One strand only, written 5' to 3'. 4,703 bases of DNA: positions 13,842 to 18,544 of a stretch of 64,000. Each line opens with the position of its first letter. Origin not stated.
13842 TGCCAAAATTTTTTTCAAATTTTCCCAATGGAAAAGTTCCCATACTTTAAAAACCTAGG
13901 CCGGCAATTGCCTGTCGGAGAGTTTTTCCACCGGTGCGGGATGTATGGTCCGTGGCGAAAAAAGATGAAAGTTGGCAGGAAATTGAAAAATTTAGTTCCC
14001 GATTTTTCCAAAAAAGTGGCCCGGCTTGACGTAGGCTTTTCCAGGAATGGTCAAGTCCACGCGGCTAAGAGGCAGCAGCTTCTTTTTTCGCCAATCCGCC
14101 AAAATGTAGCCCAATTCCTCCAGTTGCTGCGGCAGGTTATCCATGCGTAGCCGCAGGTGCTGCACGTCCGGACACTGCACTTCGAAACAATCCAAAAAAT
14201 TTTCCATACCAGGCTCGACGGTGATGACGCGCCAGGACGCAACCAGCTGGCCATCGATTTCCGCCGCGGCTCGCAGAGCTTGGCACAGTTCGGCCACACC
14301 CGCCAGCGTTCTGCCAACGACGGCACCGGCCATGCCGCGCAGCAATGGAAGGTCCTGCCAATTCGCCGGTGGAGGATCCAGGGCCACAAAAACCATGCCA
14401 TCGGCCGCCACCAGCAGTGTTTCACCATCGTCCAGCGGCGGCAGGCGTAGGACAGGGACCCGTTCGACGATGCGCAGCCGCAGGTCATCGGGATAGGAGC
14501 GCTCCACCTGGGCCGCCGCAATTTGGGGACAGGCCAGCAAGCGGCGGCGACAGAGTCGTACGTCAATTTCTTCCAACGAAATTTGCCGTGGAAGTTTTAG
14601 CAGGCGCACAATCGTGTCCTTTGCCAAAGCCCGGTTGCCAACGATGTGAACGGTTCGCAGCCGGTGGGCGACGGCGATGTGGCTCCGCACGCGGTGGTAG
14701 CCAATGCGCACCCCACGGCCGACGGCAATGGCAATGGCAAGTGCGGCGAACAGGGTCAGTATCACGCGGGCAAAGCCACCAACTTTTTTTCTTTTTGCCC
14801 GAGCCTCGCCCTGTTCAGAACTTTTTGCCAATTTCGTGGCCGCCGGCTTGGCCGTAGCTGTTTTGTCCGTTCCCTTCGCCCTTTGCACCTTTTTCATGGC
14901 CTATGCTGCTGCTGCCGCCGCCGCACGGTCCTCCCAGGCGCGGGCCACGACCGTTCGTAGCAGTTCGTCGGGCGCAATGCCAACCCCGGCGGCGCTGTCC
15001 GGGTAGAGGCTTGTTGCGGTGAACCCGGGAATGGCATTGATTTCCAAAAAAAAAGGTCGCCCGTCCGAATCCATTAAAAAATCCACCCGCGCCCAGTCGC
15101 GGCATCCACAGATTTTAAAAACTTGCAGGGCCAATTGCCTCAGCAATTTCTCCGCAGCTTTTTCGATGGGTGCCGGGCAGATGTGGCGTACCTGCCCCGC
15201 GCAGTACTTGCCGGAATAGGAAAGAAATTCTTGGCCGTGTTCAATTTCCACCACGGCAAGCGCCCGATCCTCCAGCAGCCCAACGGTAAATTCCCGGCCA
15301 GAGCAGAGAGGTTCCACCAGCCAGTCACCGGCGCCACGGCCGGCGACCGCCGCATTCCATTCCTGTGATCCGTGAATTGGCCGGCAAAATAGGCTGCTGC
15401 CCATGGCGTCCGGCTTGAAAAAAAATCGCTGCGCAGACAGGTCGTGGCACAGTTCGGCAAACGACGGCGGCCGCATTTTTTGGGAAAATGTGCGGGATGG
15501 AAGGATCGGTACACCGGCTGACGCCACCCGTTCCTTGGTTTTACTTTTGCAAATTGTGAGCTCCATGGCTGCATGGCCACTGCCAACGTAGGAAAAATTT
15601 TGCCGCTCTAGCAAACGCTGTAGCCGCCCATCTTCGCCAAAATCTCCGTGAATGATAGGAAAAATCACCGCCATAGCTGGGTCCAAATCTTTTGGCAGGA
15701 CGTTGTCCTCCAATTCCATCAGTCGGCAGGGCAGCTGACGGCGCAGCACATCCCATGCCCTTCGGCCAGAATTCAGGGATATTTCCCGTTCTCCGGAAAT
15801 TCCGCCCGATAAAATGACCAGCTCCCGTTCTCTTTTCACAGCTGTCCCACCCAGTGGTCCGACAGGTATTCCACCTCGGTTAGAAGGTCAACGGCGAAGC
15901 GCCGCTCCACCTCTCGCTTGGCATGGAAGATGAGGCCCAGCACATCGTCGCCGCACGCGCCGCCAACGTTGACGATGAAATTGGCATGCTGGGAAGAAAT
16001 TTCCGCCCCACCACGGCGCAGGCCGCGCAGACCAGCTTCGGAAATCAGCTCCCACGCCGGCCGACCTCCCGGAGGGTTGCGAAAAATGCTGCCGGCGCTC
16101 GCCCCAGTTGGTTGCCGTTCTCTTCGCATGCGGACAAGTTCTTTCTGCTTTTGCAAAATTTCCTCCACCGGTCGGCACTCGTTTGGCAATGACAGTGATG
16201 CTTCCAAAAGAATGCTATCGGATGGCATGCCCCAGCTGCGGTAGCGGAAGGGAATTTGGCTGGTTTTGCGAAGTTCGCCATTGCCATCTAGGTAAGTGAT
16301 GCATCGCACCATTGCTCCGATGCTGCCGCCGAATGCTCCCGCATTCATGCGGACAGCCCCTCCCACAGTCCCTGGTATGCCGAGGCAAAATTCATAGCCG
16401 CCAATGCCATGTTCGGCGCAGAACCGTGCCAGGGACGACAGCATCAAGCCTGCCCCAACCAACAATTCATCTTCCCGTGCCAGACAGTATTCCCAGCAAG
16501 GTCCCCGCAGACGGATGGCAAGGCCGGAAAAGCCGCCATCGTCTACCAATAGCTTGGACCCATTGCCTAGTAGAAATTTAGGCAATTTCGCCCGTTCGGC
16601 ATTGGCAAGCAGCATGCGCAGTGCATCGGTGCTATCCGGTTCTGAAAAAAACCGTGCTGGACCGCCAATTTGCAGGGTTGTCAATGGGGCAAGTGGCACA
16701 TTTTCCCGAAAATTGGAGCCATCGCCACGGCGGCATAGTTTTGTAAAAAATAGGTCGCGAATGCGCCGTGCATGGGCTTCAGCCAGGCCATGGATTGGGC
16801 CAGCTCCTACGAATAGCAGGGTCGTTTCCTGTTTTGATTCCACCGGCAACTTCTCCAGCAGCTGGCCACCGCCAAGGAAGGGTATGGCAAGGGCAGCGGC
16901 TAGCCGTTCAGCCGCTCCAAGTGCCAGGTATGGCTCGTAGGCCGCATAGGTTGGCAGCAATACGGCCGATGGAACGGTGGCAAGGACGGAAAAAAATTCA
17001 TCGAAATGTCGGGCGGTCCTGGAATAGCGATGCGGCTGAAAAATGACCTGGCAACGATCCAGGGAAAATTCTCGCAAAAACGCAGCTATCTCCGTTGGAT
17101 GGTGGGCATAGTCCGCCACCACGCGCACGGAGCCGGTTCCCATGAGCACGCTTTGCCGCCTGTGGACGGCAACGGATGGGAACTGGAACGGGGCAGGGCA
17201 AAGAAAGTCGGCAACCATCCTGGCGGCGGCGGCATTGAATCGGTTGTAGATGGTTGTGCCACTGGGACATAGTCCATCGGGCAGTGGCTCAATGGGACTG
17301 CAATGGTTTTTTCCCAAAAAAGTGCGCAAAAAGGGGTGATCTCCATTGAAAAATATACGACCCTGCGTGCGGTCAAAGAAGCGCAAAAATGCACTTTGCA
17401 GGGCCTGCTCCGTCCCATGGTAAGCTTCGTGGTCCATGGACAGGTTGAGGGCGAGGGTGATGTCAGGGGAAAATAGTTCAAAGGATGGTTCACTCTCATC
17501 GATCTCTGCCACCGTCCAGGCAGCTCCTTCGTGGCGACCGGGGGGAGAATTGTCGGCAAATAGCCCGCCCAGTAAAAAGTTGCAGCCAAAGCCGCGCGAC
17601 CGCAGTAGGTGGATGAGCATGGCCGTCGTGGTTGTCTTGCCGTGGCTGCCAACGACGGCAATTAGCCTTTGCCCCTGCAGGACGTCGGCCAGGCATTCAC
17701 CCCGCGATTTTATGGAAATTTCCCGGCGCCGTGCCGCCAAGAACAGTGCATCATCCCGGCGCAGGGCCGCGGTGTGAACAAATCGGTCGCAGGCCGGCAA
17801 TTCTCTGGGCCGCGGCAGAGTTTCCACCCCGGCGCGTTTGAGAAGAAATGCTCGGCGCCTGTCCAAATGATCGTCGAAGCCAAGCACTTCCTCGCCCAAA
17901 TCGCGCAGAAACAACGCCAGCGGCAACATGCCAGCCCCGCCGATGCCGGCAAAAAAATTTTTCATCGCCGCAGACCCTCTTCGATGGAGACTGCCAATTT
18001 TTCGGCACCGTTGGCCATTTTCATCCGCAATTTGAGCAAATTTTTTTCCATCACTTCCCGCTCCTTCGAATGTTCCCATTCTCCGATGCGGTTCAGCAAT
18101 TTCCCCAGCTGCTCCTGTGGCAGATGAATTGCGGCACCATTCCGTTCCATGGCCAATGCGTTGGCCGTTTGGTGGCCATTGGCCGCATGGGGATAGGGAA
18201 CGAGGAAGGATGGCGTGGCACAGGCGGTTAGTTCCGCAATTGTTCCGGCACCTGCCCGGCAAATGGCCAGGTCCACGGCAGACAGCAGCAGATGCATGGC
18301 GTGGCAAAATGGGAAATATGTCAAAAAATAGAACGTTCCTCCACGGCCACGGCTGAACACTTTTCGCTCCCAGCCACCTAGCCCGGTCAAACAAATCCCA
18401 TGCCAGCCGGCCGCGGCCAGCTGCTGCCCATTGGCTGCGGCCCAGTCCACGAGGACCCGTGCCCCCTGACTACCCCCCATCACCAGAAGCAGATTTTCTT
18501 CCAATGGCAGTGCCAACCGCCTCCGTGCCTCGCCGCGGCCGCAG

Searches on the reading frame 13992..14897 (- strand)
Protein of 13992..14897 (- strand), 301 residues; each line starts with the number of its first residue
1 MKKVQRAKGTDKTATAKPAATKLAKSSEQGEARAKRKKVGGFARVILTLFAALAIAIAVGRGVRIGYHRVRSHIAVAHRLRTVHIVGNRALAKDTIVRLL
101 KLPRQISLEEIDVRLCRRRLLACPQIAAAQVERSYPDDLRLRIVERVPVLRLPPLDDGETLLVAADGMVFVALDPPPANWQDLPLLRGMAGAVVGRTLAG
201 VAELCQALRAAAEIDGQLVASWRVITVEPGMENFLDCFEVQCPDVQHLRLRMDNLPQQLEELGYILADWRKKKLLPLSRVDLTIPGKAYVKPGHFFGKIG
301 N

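Call 10: search_protein_families(library=pfam, proteins=[window:13992-14897:-], max_evalue=0.01)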
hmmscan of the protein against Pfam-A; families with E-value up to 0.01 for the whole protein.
window:13992-14897:- (301 aa): 2 families
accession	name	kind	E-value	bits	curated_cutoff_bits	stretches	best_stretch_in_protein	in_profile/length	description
PF08478.15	POTRA_1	-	1.7e-12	47.9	23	1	79-146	2-69/69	POTRA domain, FtsQ-type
PF03799.20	FtsQ_DivIB_C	-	0.00041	21.6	21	1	158-282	7-113/114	Cell division protein FtsQ/DivIB, C-terminal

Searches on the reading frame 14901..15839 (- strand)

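Call 10: search_protein_families(library=pfam, proteins=[window:14901-15839:-], max_evalue=0.01)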
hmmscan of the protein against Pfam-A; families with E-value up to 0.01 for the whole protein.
window:14901-15839:- (312 aa): 3 families
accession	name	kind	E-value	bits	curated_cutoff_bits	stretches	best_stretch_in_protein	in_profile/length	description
PF07478.18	Dala_Dala_lig_C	-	5.9e-34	117.8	24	1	106-298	3-203/204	D-ala D-ala ligase C-terminus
PF01820.27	Dala_Dala_lig_N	-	9.4e-15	55.6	34.6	2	53-87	87-121/121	D-ala D-ala ligase N-terminus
PF03133.20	TTL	-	0.00023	20.9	20.1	1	226-277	213-265/292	Tubulin-tyrosine ligase family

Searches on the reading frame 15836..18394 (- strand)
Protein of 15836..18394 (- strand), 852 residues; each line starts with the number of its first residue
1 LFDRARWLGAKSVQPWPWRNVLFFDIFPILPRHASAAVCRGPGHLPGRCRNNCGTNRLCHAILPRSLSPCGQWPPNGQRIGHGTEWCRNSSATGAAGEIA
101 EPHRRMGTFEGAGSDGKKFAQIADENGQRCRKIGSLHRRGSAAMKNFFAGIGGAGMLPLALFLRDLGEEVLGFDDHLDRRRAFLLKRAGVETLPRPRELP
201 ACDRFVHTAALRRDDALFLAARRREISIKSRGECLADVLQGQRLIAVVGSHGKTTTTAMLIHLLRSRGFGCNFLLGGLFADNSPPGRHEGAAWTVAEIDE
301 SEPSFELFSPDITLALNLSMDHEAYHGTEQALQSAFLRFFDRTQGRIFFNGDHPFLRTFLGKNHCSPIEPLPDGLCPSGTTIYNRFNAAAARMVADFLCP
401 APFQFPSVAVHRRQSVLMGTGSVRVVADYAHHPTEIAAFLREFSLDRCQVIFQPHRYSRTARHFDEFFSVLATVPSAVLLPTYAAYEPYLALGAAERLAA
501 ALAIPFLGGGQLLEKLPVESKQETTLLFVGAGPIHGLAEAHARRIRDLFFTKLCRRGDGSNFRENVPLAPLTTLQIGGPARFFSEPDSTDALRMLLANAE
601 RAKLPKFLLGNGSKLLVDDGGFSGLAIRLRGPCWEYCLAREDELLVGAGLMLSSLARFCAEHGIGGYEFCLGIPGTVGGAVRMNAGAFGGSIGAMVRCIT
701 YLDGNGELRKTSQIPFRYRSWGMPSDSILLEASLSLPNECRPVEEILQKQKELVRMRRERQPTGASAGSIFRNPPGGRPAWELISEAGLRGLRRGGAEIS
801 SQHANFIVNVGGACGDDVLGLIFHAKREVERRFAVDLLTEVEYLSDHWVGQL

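Call 6: search_protein_families(library=ncbifam, proteins=[window:15836-18394:-])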
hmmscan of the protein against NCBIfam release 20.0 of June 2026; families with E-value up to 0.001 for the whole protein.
window:15836-18394:- (852 aa): 15 families
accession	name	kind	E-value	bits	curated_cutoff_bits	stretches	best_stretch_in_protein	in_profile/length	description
NF010480.0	PRK13905.1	equivalog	7.1e-82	274.7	259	1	560-846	14-300/303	UDP-N-acetylmuramate dehydrogenase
TIGR01082.1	murC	equivalog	2.9e-59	201.3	335.1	2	147-361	3-221/449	UDP-N-acetylmuramate--L-alanine ligase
TIGR00179.1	murB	equivalog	1.8e-54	185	144.5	1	568-845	1-290/290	UDP-N-acetylmuramate dehydrogenase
NF011245.0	PRK14651.1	equivalog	2.8e-46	157.9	224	1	564-829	5-256/273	UDP-N-acetylmuramate dehydrogenase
NF010479.0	PRK13904.1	equivalog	5.9e-39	134.1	273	1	598-842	27-256/258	UDP-N-acetylmuramate dehydrogenase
NF011242.0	PRK14648.1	equivalog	8.9e-35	120.5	426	2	563-694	13-147/354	UDP-N-acetylmuramate dehydrogenase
NF011171.0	PRK14573.1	equivalog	9.5e-33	113.1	1015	2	145-360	6-224/809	bifunctional UDP-N-acetylmuramate--L-alanine ligase/D-alanine--D-alanine ligase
NF010478.0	PRK13903.1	equivalog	5.4e-27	94.6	231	1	559-720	12-175/362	UDP-N-acetylmuramate dehydrogenase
NF000755.0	PRK00046.1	equivalog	9.5e-23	80.4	277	2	562-719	4-165/343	UDP-N-acetylmuramate dehydrogenase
TIGR01081.1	mpl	equivalog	2.8e-15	56.3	388.7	1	149-354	5-223/448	UDP-N-acetylmuramate:L-alanyl-gamma-D-glutamyl-meso-diaminopimelate ligase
TIGR01087.1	murD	equivalog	1.3e-10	41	211.95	1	148-343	4-205/441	UDP-N-acetylmuramoyl-L-alanine--D-glutamate ligase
NF053645.1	pMurC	equivalog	3.4e-07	29.3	560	1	202-269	62-129/492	pseudomurein biosynthesis peptide ligase pMurC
NF053647.1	pMurD2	equivalog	4.1e-07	29.3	550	1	227-277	81-132/405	pseudomurein biosynthesis peptide ligase pMurD2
TIGR01085.1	murE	subfamily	0.00013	21.1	257.3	0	238-268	81-111/472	UDP-N-acetylmuramyl-tripeptide synthetase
NF001126.0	PRK00139.1-4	equivalog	0.00058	18.5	373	0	243-271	105-133/486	UDP-N-acetylmuramoyl-L-alanyl-D-glutamate--2,6-diaminopimelate ligase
